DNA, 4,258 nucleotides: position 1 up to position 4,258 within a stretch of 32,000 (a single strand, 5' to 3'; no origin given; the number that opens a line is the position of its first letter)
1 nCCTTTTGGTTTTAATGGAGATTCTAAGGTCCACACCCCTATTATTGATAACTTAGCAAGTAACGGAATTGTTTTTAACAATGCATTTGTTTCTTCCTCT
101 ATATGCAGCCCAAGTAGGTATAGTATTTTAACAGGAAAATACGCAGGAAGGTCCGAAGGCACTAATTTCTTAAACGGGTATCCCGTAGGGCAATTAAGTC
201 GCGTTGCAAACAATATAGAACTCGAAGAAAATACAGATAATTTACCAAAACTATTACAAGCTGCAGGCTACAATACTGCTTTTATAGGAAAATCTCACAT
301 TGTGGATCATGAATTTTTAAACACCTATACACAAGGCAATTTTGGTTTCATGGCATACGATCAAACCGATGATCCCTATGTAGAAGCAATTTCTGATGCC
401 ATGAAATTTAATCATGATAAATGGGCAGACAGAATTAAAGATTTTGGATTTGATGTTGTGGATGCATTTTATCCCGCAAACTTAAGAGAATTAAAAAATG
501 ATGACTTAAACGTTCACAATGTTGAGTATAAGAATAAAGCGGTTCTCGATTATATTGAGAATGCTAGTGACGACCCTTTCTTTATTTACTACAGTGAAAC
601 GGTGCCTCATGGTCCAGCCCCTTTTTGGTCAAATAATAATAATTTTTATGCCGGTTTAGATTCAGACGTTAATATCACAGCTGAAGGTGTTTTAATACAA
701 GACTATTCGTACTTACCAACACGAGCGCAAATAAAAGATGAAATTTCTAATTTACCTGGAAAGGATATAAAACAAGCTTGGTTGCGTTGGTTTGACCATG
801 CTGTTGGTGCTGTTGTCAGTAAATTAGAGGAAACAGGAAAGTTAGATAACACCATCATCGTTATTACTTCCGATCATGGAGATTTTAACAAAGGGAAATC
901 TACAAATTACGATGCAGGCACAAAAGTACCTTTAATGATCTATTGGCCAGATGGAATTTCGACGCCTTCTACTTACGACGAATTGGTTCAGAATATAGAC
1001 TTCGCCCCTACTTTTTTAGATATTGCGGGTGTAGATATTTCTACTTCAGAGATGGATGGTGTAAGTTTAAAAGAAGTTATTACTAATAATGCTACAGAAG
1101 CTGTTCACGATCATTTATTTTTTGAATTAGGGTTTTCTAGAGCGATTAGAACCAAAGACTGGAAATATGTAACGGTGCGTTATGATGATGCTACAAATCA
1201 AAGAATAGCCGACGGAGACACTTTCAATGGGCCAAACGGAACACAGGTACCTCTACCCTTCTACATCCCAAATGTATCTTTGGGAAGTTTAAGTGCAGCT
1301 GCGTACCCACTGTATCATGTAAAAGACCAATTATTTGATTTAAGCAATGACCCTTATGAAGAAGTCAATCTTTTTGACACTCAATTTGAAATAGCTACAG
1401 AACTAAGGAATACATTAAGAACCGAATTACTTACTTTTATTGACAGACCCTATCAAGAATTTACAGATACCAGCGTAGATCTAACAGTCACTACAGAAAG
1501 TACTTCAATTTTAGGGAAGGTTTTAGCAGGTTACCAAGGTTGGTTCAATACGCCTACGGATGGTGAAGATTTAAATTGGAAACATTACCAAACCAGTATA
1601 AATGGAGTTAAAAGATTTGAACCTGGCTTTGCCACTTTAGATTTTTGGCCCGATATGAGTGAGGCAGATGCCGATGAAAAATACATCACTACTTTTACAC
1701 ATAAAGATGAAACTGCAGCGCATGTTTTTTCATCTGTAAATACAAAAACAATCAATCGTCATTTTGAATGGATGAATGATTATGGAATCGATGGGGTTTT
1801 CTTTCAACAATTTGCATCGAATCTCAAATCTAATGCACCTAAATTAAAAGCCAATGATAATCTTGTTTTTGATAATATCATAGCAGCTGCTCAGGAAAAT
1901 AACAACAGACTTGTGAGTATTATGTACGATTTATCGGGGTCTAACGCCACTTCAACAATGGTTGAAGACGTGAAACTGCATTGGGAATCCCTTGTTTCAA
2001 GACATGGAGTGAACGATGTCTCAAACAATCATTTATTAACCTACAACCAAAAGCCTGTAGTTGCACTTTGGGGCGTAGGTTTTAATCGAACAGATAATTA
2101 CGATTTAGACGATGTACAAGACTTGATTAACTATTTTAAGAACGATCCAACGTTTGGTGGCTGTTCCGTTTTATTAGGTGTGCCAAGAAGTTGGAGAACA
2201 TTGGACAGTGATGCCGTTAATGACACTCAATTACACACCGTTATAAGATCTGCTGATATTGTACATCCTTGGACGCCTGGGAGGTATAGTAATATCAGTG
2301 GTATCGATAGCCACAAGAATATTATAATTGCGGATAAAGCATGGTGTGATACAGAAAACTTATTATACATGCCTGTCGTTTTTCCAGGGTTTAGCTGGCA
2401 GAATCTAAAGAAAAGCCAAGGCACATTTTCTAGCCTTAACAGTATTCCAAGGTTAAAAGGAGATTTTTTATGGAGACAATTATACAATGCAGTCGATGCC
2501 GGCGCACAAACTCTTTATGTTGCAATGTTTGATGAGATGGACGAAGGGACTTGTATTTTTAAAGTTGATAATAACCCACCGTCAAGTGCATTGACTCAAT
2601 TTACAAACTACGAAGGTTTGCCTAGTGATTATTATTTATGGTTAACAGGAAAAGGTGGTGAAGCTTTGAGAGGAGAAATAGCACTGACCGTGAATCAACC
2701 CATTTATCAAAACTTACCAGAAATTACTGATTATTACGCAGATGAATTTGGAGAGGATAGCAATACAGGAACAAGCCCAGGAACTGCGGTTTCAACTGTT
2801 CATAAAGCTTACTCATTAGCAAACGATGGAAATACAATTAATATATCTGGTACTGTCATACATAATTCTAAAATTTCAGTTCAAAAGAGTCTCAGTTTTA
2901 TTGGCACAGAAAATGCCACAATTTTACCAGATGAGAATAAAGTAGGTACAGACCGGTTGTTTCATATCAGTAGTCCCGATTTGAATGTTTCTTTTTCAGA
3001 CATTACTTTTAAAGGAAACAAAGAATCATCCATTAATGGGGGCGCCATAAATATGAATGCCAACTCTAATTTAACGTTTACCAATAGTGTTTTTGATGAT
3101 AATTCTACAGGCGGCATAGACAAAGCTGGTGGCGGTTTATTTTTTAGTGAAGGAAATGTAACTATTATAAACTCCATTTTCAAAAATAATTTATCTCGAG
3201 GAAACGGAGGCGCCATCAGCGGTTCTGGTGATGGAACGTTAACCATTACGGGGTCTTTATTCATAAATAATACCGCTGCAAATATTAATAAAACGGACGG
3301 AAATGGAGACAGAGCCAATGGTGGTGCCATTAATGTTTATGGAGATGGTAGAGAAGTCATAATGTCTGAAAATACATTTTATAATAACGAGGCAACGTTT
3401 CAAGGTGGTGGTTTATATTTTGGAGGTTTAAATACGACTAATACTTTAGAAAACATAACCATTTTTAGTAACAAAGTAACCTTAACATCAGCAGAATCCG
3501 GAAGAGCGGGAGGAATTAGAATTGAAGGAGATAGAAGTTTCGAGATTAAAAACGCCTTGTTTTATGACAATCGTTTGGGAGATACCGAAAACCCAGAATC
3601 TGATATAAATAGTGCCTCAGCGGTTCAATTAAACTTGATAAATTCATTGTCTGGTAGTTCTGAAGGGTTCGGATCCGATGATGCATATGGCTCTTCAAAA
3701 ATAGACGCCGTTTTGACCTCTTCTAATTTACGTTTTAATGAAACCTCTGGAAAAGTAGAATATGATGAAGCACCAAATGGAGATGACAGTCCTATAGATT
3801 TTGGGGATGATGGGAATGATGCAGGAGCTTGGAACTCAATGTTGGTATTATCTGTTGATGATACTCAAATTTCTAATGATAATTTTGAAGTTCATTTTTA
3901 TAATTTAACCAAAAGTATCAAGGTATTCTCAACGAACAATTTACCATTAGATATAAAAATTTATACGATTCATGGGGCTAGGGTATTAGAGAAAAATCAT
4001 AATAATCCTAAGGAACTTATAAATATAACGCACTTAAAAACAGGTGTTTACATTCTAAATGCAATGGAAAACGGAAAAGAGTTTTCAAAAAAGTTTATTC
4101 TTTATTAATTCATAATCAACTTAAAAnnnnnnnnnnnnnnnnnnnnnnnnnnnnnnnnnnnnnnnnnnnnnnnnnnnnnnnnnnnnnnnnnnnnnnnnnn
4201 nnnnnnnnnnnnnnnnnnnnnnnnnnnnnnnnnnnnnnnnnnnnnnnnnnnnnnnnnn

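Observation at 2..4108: Rosetta-stone fusion: sulfatase + GH99/71-like hydrolase + beta-helix on one T9SS-exported polypeptide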

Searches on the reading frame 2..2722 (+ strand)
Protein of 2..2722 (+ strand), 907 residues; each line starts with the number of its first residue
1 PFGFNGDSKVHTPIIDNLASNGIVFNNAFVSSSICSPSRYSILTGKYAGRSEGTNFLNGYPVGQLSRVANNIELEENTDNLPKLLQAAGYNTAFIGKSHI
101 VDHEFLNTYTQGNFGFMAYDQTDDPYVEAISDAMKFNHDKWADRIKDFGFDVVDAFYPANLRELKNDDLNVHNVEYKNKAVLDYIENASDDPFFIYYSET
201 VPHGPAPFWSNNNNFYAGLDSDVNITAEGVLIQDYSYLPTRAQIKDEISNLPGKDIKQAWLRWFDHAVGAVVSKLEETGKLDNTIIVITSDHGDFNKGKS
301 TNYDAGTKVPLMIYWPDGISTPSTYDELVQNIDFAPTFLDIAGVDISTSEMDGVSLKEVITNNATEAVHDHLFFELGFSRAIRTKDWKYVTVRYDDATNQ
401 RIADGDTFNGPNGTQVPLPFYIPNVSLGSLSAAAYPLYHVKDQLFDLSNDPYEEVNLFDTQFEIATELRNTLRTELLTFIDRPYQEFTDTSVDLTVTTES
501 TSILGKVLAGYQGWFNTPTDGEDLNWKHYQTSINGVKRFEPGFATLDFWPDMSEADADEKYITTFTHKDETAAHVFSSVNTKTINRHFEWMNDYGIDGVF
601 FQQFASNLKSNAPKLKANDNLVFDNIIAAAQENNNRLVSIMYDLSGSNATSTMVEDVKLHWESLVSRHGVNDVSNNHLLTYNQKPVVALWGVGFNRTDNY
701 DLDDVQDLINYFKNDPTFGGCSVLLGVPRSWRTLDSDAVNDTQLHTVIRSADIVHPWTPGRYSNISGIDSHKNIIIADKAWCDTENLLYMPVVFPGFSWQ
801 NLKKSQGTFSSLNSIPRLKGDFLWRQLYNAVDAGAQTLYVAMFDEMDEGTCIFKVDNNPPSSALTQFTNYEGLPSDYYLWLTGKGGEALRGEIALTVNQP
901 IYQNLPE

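Call 60: search_protein_representatives(protein=window:2-2722:+)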
Query: 907 residues. Proteins with E-value up to 0.001 (for the whole library): 58737; up to 1e-10: 15138; up to 1e-30: 1206. The best 150 are listed.
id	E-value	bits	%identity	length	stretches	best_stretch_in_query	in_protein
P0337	0.0e+00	1640.6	77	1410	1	1-907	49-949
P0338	4.7e-209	713.1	75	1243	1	498-905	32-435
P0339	2.4e-167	575.0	52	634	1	1-486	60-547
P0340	1.5e-159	549.2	50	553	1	1-488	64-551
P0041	3.7e-146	504.9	59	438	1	499-903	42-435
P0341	6.9e-144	497.4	48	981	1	2-500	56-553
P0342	4.8e-140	484.7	47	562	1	2-489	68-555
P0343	2.8e-127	442.5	43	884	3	442-897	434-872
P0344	1.6e-121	423.4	42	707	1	8-489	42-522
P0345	1.2e-119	417.2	44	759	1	2-502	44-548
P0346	7.8e-117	407.9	40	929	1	2-493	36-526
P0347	6.9e-116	404.8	43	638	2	214-489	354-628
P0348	1.9e-114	400.0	48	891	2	500-900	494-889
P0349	2.1e-114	399.9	40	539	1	2-485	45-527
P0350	9.9e-114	397.6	43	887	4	498-891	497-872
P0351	1.5e-111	390.4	47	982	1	489-900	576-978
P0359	6.0e-104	365.2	41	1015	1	2-490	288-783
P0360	1.3e-103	364.1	47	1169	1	488-901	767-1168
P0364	2.7e-102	359.8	41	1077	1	2-490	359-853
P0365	8.8e-102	358.1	41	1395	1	2-498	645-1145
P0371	1.5e-98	347.4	40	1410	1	2-498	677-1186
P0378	8.0e-97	341.7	45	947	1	498-896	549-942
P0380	3.6e-96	339.5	43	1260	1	2-492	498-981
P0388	2.4e-94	333.5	48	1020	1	500-897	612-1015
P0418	1.6e-82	294.4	44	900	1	497-894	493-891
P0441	1.6e-77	277.8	42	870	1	501-890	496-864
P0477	4.0e-72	259.9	42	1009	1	502-902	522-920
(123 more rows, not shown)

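Call 61: search_protein_families(library=pfam, proteins=[P0343, P0348, P0350, P0351, P0360, P0378, P0388, P0418, P0441, P0477], max_evalue=0.001)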
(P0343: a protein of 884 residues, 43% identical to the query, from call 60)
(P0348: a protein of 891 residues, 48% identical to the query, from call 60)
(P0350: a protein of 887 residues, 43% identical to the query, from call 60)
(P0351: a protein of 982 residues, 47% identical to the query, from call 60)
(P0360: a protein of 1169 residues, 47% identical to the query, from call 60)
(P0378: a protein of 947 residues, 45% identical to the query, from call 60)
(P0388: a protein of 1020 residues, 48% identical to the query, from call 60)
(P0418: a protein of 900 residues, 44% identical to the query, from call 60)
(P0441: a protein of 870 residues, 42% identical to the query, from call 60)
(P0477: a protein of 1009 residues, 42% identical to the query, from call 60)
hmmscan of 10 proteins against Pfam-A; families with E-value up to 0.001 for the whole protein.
P0343 (884 aa): 3 families
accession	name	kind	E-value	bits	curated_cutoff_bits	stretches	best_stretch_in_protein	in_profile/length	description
PF00884.28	Sulfatase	-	7.3e-54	183.6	25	1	18-359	1-301/301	Sulfatase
PF16347.10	SGSH_C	-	1.3e-08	35.6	29.3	1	318-466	12-150/154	N-sulphoglucosamine sulphohydrolase, C-terminal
PF16317.11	Glyco_hydro_99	-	2.6e-06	27.2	33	1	753-859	229-334/341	Glycosyl hydrolase family 99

P0348 (891 aa): 4 families
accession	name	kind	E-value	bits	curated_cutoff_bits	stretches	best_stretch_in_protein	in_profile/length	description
PF02018.23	CBM_4_9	-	4.2e-07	30.9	25.9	1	68-171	3-102/136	Carbohydrate binding domain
PF16317.11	Glyco_hydro_99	-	1.1e-05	25.2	33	1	758-871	225-332/341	Glycosyl hydrolase family 99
PF17829.7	GH115_C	-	1.9e-05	25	24.1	1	288-440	2-160/172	Glycosyl hydrolase family 115 C-terminal domain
PF00404.24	Dockerin_1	-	4.3e-05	24.1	22.9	0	457-483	26-52/57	Dockerin type I domain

P0350 (887 aa): 4 families
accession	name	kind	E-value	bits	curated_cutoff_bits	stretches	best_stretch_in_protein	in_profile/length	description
PF00884.28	Sulfatase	-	7.9e-51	173.6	25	1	27-343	1-300/301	Sulfatase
PF16347.10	SGSH_C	-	1.9e-12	48.1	29.3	1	303-413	12-133/154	N-sulphoglucosamine sulphohydrolase, C-terminal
PF16317.11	Glyco_hydro_99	-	6.1e-08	32.6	33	1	502-868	2-337/341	Glycosyl hydrolase family 99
PF14707.11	Sulfatase_C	-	5.2e-05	24.3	30.9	0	365-393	1-28/127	C-terminal region of aryl-sulfatase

P0351 (982 aa): 1 family
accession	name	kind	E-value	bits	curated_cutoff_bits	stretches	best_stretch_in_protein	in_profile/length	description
PF16317.11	Glyco_hydro_99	-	2.7e-09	37.1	33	1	861-964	236-336/341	Glycosyl hydrolase family 99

P0360 (1169 aa): 3 families
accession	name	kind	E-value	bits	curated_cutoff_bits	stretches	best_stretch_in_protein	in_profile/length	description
PF18911.6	PKD_4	-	9.7e-24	83.7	27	1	531-612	4-83/85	PKD domain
PF00801.26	PKD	-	2.4e-14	53.5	23.5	1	546-605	15-74/80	PKD domain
PF22352.2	K319L-like_PKD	-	1.1e-07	32.2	27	1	546-612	12-84/84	K319L-like, PKD domain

P0378 (947 aa): 1 family
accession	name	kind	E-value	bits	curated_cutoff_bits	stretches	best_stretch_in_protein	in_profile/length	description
PF16317.11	Glyco_hydro_99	-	2.7e-05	23.9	33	0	833-926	236-330/341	Glycosyl hydrolase family 99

P0388 (1020 aa): 0 families

P0418 (900 aa): 0 families

P0441 (870 aa): 5 families
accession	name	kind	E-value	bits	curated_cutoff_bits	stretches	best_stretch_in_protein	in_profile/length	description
PF13472.12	Lipase_GDSL_2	-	1.9e-21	77.8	32.9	1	40-212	1-175/178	GDSL-like Lipase/Acylhydrolase family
PF00657.28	Lipase_GDSL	-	1.4e-10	42.1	23.6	1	38-220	1-208/208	GDSL-like Lipase/Acylhydrolase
PF00326.27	Peptidase_S9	-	5.6e-05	23.2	22.6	1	310-465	38-187/213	Prolyl oligopeptidase family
PF16317.11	Glyco_hydro_99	-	6e-05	22.8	33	0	506-855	10-331/341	Glycosyl hydrolase family 99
PF12146.15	Hydrolase_4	-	0.0003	20.6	27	0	316-376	58-118/239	Serine aminopeptidase, S33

P0477 (1009 aa): 2 families
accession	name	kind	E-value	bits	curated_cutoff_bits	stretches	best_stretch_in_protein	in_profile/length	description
PF02415.23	Chlam_PMP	-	1.6e-08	34.4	20.6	0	307-323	1-17/19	Chlamydia polymorphic membrane protein (Chlamydia_PMP) repeat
PF18962.6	Por_Secre_tail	-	1.7e-06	28.6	27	1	952-1007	20-73/75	Secretion system C-terminal sorting domain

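Call 62: search_protein_families(library=pfam, proteins=[P0341, P0346, P0359, P0364, P0365, P0371, P0380, P0345, P0344], max_evalue=0.001)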
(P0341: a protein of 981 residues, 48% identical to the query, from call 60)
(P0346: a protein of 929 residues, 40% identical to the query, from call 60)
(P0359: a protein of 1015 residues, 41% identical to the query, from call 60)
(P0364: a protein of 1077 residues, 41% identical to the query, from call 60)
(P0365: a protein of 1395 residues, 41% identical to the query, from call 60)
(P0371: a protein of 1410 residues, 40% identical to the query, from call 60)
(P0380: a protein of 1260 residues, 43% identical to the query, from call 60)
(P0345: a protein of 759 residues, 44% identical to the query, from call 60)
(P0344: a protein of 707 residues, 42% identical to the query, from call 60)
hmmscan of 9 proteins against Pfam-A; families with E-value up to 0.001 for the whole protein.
P0341 (981 aa): 5 families
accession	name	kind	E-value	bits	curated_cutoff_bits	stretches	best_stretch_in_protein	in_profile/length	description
PF00884.28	Sulfatase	-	1.6e-44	152.9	25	1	29-398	1-301/301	Sulfatase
PF16347.10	SGSH_C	-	4.6e-16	59.8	29.3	1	352-427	7-81/154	N-sulphoglucosamine sulphohydrolase, C-terminal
PF01663.27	Phosphodiest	-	6.3e-06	26.5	23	0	315-347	188-220/342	Type I phosphodiesterase / nucleotide pyrophosphatase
PF19190.6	BACON_2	-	0.0008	19.7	25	0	724-782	21-80/94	Viral BACON domain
PF00404.24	Dockerin_1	-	0.00084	19.9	22.9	0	916-967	3-52/57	Dockerin type I domain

P0346 (929 aa): 5 families
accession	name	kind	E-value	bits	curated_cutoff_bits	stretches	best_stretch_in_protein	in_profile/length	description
PF00884.28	Sulfatase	-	9.1e-40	137.3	25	1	21-377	1-301/301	Sulfatase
PF24135.1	DUF7402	-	9.9e-26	90.8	27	1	709-836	1-133/133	Domain of unknown function (DUF7402)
PF16347.10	SGSH_C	-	1.5e-12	48.4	29.3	1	331-399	7-73/154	N-sulphoglucosamine sulphohydrolase, C-terminal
PF18962.6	Por_Secre_tail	-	5.4e-10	39.9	27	1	856-928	1-75/75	Secretion system C-terminal sorting domain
PF01663.27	Phosphodiest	-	0.0001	22.5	23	0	37-83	12-58/342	Type I phosphodiesterase / nucleotide pyrophosphatase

P0359 (1015 aa): 3 families
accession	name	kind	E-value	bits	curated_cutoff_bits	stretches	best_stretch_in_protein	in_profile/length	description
PF00884.28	Sulfatase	-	6.2e-44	150.9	25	1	272-635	1-301/301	Sulfatase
PF16347.10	SGSH_C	-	1.3e-12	48.5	29.3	1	589-666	8-83/154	N-sulphoglucosamine sulphohydrolase, C-terminal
PF01663.27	Phosphodiest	-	8.7e-06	26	23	0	546-592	190-236/342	Type I phosphodiesterase / nucleotide pyrophosphatase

P0364 (1077 aa): 4 families
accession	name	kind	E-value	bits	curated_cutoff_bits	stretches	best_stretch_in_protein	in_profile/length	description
PF00884.28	Sulfatase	-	6.6e-48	164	25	1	343-703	1-300/301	Sulfatase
PF16347.10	SGSH_C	-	2.3e-15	57.5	29.3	1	658-750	8-107/154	N-sulphoglucosamine sulphohydrolase, C-terminal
PF01663.27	Phosphodiest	-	2.4e-05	24.5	23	0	614-682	189-256/342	Type I phosphodiesterase / nucleotide pyrophosphatase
PF02995.22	DUF229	-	0.00061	19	25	1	615-647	312-344/496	Protein of unknown function (DUF229)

P0365 (1395 aa): 4 families
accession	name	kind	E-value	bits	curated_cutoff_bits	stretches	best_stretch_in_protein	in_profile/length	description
PF00884.28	Sulfatase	-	1.3e-42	146.6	25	1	629-991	1-300/301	Sulfatase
PF16347.10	SGSH_C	-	1.5e-13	51.6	29.3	1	946-1038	8-107/154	N-sulphoglucosamine sulphohydrolase, C-terminal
PF13385.13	Laminin_G_3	-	4.8e-07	30.5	27.6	0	141-248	44-148/151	Concanavalin A-like lectin/glucanases superfamily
PF01663.27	Phosphodiest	-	1.8e-06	28.2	23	0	897-962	184-248/342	Type I phosphodiesterase / nucleotide pyrophosphatase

P0371 (1410 aa): 2 families
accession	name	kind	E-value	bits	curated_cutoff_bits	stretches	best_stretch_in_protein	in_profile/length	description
PF00884.28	Sulfatase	-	9.7e-36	124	25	1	661-1026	1-301/301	Sulfatase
PF16347.10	SGSH_C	-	5.4e-12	46.6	29.3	1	978-1057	6-83/154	N-sulphoglucosamine sulphohydrolase, C-terminal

P0380 (1260 aa): 3 families
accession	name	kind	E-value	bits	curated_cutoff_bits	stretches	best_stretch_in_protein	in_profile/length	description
PF00884.28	Sulfatase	-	1.5e-46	159.5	25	1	482-834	1-301/301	Sulfatase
PF16347.10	SGSH_C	-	5.6e-17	62.7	29.3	1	788-889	8-116/154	N-sulphoglucosamine sulphohydrolase, C-terminal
PF01663.27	Phosphodiest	-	1.7e-05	25.1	23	0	745-791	190-236/342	Type I phosphodiesterase / nucleotide pyrophosphatase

P0345 (759 aa): 4 families
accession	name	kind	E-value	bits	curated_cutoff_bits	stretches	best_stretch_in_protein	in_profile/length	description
PF00884.28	Sulfatase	-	6.4e-42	144.3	25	1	28-384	1-301/301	Sulfatase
PF16347.10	SGSH_C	-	3.5e-14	53.7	29.3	1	339-432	8-109/154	N-sulphoglucosamine sulphohydrolase, C-terminal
PF01663.27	Phosphodiest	-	7.1e-07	29.6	23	0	302-337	189-224/342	Type I phosphodiesterase / nucleotide pyrophosphatase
PF02995.22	DUF229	-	0.00026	20.3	25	1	301-339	310-348/496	Protein of unknown function (DUF229)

P0344 (707 aa): 4 families
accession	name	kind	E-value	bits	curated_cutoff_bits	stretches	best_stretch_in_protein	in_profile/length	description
PF00884.28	Sulfatase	-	8.2e-38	130.8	25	1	22-377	1-301/301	Sulfatase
PF16347.10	SGSH_C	-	6.2e-12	46.4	29.3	1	331-405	7-80/154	N-sulphoglucosamine sulphohydrolase, C-terminal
PF01663.27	Phosphodiest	-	7.1e-07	29.6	23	1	35-326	12-220/342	Type I phosphodiesterase / nucleotide pyrophosphatase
PF18962.6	Por_Secre_tail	-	3.6e-06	27.6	27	1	635-706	1-75/75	Secretion system C-terminal sorting domain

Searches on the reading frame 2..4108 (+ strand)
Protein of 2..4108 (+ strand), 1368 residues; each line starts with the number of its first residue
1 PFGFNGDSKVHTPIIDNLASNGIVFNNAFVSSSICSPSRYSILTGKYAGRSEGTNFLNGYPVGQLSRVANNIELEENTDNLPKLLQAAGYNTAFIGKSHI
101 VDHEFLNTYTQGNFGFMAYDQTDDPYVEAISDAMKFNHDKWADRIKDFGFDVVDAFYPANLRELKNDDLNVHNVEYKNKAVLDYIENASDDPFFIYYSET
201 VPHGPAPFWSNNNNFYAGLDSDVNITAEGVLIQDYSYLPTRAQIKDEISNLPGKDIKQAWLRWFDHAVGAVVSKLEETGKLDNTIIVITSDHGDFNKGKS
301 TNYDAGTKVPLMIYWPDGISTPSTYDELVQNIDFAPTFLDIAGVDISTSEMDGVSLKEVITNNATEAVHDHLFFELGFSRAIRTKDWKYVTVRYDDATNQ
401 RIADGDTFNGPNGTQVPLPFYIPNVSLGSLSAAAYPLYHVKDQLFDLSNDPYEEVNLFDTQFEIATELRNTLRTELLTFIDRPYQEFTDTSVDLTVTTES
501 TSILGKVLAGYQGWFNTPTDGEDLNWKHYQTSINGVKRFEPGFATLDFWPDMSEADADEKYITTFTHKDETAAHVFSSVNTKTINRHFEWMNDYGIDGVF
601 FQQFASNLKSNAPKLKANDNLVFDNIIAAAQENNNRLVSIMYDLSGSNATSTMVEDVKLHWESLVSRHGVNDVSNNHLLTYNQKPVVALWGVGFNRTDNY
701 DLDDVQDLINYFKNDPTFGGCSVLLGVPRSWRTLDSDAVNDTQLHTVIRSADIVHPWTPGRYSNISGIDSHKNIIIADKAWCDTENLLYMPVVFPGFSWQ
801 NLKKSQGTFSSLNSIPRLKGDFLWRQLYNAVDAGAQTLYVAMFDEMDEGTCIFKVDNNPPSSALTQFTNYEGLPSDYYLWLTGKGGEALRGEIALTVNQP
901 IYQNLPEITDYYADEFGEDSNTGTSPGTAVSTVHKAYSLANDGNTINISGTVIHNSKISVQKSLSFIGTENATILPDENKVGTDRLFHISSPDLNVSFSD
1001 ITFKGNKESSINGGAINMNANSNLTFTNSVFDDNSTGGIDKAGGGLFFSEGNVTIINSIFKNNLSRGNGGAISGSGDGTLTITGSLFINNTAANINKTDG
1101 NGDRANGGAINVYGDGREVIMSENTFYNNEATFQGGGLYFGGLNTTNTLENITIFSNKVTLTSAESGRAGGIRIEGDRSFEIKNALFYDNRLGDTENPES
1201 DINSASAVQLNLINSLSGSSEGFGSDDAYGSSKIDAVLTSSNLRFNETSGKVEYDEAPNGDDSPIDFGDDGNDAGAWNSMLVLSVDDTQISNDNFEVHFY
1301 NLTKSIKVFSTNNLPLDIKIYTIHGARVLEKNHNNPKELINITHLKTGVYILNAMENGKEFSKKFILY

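Call 3: search_protein_families(library=pfam, proteins=[window:2-4108:+], max_evalue=0.01)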
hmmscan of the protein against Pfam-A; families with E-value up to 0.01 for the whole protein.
window:2-4108:+ (1368 aa): 6 families
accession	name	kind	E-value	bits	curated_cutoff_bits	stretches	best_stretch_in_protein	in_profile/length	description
PF00884.28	Sulfatase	-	1.3e-43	149.9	25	1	2-344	16-301/301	Sulfatase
PF16347.10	SGSH_C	-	2.5e-18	67.1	29.3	1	292-375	3-83/154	N-sulphoglucosamine sulphohydrolase, C-terminal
PF16317.11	Glyco_hydro_99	-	3.6e-07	30.1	33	1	779-884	235-334/341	Glycosyl hydrolase family 99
PF18962.6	Por_Secre_tail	-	4.4e-07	30.5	27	1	1309-1366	15-74/75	Secretion system C-terminal sorting domain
PF01663.27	Phosphodiest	-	1.4e-05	25.3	23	0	261-293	188-220/342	Type I phosphodiesterase / nucleotide pyrophosphatase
PF02995.22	DUF229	-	0.0023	17.1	25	1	262-332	311-382/496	Protein of unknown function (DUF229)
